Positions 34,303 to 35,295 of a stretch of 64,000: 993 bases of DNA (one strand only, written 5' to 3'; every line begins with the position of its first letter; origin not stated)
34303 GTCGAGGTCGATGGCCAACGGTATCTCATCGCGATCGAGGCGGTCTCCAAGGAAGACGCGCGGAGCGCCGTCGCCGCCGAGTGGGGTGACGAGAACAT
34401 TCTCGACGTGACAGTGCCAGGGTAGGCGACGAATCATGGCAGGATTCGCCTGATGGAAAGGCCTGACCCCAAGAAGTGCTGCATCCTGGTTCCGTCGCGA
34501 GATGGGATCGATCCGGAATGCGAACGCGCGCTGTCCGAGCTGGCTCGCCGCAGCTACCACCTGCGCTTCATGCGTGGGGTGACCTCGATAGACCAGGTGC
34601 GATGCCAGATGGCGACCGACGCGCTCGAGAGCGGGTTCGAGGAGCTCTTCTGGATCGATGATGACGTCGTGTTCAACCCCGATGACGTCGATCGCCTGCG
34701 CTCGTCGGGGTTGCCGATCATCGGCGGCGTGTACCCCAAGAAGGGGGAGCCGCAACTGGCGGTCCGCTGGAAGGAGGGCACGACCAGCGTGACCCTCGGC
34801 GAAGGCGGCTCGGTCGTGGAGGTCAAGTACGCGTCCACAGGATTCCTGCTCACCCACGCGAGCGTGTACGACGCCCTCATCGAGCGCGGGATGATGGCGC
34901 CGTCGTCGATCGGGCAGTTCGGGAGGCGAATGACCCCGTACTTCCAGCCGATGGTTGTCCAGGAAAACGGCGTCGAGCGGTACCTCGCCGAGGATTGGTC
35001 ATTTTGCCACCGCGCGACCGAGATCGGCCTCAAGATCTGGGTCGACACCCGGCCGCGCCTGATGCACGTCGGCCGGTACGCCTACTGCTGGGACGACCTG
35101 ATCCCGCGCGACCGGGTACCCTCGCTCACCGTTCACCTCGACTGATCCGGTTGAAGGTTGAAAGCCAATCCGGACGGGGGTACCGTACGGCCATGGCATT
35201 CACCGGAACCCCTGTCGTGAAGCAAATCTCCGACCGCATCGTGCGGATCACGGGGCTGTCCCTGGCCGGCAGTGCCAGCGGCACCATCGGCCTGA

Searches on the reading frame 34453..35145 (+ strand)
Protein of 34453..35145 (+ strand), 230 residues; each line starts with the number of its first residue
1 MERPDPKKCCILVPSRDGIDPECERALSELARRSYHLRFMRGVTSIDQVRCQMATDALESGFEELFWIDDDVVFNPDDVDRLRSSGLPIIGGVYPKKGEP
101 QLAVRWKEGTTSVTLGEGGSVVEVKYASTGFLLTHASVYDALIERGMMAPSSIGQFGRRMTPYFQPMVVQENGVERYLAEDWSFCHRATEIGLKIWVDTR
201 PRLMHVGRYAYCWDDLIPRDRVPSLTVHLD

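Call 12: search_protein_families(library=phrogs, proteins=[window:34453-35145:+], max_evalue=0.001)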
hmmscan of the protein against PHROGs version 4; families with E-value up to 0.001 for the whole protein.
window:34453-35145:+ (230 aa): 1 family
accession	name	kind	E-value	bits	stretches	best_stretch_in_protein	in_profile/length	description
phrog_1574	-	unknown function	1.6e-19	71.6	1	59-213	71-236/240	-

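Call 14: search_protein_families(library=pfam, proteins=[window:34453-35145:+], max_evalue=0.01)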
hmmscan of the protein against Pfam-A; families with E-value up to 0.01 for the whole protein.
window:34453-35145:+ (230 aa): 0 families

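Call 83: search_protein_families(library=pfam, proteins=[window:34453-35145:+], max_evalue=1)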
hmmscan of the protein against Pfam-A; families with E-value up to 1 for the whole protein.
window:34453-35145:+ (230 aa): 1 family
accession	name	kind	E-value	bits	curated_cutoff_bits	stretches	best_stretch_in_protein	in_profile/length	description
PF13506.12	Glyco_transf_21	-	0.086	12.7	21.7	1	174-210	123-159/174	Glycosyl transferase family 21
